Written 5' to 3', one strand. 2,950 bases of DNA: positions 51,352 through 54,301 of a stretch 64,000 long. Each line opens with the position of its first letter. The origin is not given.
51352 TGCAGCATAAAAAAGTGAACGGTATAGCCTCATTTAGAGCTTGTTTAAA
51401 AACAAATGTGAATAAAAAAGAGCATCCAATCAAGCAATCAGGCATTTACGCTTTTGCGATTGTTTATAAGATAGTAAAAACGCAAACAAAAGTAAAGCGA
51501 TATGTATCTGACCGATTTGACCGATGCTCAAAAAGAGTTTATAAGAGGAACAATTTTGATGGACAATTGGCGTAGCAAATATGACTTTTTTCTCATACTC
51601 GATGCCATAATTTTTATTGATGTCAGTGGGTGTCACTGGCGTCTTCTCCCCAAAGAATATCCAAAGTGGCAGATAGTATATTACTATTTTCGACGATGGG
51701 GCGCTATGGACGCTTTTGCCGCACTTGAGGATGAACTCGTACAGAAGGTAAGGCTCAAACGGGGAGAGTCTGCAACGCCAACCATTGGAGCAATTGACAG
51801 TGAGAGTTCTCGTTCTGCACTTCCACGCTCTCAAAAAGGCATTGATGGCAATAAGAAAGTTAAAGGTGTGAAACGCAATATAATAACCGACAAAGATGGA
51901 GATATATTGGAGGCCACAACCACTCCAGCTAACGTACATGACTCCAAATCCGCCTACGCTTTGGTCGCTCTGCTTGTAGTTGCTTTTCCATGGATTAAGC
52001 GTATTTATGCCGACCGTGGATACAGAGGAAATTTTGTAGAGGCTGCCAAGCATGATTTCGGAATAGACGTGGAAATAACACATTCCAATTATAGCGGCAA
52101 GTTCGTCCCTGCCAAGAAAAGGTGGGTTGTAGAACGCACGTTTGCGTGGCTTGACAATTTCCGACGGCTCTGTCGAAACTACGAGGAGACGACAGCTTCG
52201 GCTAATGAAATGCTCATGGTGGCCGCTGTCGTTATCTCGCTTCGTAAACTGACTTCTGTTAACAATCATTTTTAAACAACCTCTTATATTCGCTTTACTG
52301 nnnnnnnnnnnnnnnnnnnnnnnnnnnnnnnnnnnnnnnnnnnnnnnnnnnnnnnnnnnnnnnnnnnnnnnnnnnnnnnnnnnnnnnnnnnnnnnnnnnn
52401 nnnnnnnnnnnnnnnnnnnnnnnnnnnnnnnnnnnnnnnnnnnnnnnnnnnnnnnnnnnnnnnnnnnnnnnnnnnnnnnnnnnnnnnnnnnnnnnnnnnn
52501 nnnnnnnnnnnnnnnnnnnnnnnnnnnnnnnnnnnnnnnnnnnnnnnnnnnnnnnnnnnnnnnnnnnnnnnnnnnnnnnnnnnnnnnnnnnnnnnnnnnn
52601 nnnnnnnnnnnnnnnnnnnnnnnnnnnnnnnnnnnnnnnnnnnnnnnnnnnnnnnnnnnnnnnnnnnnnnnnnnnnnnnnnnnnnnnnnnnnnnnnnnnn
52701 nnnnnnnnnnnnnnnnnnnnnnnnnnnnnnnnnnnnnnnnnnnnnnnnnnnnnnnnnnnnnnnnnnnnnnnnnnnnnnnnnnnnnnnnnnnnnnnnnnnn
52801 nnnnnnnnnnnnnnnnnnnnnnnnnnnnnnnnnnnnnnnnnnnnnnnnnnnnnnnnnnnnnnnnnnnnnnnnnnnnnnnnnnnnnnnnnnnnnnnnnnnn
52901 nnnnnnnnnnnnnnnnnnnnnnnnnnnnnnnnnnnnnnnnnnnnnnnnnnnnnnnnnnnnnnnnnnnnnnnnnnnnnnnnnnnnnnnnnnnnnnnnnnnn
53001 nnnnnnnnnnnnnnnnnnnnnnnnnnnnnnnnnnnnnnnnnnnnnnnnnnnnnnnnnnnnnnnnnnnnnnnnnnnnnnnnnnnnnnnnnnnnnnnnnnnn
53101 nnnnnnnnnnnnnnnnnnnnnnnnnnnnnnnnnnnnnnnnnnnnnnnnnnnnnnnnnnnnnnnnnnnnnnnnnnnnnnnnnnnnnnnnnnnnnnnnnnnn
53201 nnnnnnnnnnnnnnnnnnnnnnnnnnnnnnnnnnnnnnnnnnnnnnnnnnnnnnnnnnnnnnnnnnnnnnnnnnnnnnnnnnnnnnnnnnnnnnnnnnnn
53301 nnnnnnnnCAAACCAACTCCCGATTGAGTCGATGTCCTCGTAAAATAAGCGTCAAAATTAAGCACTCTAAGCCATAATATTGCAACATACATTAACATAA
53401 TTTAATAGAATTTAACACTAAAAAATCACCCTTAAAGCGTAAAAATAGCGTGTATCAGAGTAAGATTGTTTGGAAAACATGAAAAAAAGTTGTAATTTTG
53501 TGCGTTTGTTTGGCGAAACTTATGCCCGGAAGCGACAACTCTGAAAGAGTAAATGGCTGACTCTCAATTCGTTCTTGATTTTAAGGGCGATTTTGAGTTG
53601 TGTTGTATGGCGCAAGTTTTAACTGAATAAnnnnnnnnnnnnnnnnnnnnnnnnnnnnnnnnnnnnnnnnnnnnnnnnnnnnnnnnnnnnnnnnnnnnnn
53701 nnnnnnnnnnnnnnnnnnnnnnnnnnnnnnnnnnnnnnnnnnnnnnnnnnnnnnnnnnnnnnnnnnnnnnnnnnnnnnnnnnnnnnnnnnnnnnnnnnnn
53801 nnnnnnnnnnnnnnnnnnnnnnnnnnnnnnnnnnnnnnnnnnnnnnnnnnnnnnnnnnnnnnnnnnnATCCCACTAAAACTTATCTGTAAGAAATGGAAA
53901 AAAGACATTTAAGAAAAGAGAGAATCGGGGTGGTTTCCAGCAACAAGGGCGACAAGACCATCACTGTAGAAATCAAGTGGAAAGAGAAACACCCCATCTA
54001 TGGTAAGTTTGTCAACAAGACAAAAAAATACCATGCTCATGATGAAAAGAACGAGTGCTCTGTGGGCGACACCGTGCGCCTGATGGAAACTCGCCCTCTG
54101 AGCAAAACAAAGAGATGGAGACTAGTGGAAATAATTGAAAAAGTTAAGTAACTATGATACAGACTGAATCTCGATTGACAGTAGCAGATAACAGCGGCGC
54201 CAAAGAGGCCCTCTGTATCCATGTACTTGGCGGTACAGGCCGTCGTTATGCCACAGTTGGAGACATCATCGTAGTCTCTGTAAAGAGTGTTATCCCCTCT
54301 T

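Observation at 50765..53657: S10 ribosomal operon cut in two between rplP and rpmC by a terminator, a foreign membrane gene and a new promoter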

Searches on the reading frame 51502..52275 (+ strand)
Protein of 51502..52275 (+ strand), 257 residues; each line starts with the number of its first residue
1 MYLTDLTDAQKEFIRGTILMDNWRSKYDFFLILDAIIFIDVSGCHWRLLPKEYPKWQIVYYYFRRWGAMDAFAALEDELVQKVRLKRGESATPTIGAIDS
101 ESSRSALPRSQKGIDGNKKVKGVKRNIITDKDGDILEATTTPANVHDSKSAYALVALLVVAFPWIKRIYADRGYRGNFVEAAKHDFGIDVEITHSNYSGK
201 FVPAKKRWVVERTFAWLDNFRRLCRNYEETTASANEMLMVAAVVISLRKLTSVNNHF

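Call 5: search_protein_families(library=pfam, proteins=[window:51502-52275:+], max_evalue=0.01)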
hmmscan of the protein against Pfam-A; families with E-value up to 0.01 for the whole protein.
window:51502-52275:+ (257 aa): 5 families
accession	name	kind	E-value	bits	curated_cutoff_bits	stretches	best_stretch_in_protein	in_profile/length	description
PF01609.27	DDE_Tnp_1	-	1.2e-20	74.6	23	1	92-243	3-197/200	Transposase DDE domain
PF13340.11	DUF4096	-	2.2e-13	50.7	34.3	1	6-74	1-74/76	Putative transposase of IS4/5 family (DUF4096)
PF13586.12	DDE_Tnp_1_2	-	4.8e-07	30.6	29.2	1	169-248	2-86/86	Transposase DDE domain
PF13359.12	DDE_Tnp_4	-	0.00021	21.4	24.8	1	116-243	23-155/158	DDE superfamily endonuclease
PF13612.12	DDE_Tnp_1_3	-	0.00022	21.7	27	1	119-179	42-96/155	Transposase DDE domain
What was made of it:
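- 51502..52275 (+): IS5-family DDE transposase (257 aa; NCBI annotation starts it at 51559). Pfam DDE_Tnp_1 E 1.2e-20 and DUF4096 E 2.2e-13 (call 5).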

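Call 22: find_encoding_contigs(protein=window:51502-52275:+, flank=3000, max_places=10)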
Protein window:51502-52275:+ (257 aa): 1 contig read that carries it; 1 place shown.
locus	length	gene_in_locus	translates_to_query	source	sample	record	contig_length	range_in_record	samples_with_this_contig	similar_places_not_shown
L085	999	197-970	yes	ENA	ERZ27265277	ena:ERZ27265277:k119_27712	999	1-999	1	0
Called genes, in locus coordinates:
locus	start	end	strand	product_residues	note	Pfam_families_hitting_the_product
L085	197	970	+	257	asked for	PF13340:DUF4096, PF01609:DDE_Tnp_1, PF13586:DDE_Tnp_1_2 (weak)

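Call 23: find_encoding_contigs(protein=window:51559-52275:+, flank=3000, max_places=10)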
Protein window:51559-52275:+ (238 aa): 1 contig read that carries it; 1 place shown.
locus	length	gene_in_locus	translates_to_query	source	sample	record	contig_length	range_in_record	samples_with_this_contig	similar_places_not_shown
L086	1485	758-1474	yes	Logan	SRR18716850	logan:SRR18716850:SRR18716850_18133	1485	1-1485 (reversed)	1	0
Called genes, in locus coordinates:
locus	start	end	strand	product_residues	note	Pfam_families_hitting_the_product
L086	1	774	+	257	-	?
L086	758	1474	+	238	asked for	PF13340:DUF4096, PF01609:DDE_Tnp_1, PF13586:DDE_Tnp_1_2 (weak)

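Call 39: search_protein_families(library=ncbifam, proteins=[window:51502-52275:+], max_evalue=0.01)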
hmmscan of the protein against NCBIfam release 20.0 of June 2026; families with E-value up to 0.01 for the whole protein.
window:51502-52275:+ (257 aa): 6 families
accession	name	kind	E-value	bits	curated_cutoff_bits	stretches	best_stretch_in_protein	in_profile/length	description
NF033580.1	transpos_IS5_3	equivalog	3.2e-49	167.8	110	1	4-246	3-257/258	IS5 family transposase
NF033581.1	transpos_IS5_4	equivalog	4.7e-10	39.3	140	1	97-227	127-264/285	IS5 family transposase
NF033551.1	transpos_IS1182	equivalog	6.8e-07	28.5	270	1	118-196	263-343/488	IS1182 family transposase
NF033578.1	transpos_IS5_1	equivalog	3.2e-06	26.5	275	1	122-252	283-418/419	IS5 family transposase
NF033520.1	transpos_IS982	equivalog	1e-05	25.3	130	1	122-218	113-212/243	IS982 family transposase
NF033593.1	transpos_ISNCY_1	equivalog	5.4e-05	22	325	1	112-221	291-399/444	ISNCY family transposase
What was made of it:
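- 51502..52275 (+): NCBIfam NF033580 transpos_IS5_3 at 167.8 bits against a 110-bit cutoff (call 39).
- On IS5-family insertion sequence: NF033580 at 167.8 bits against a 110-bit cutoff (call 39).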

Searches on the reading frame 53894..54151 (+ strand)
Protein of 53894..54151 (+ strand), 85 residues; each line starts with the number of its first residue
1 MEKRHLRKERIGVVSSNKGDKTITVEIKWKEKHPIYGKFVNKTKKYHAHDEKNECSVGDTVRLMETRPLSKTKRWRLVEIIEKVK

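Call 5: search_protein_families(library=pfam, proteins=[window:53894-54151:+], max_evalue=0.01)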
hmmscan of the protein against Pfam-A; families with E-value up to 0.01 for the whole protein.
window:53894-54151:+ (85 aa): 1 family
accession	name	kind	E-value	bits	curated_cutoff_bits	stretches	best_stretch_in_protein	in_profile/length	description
PF00366.26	Ribosomal_S17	-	4.6e-33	113.6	25.9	1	12-79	1-68/68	Ribosomal protein S17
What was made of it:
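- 53894..54151 (+): rpsQ (ribosomal protein S17). Pfam Ribosomal_S17 E 4.6e-33 (call 5).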
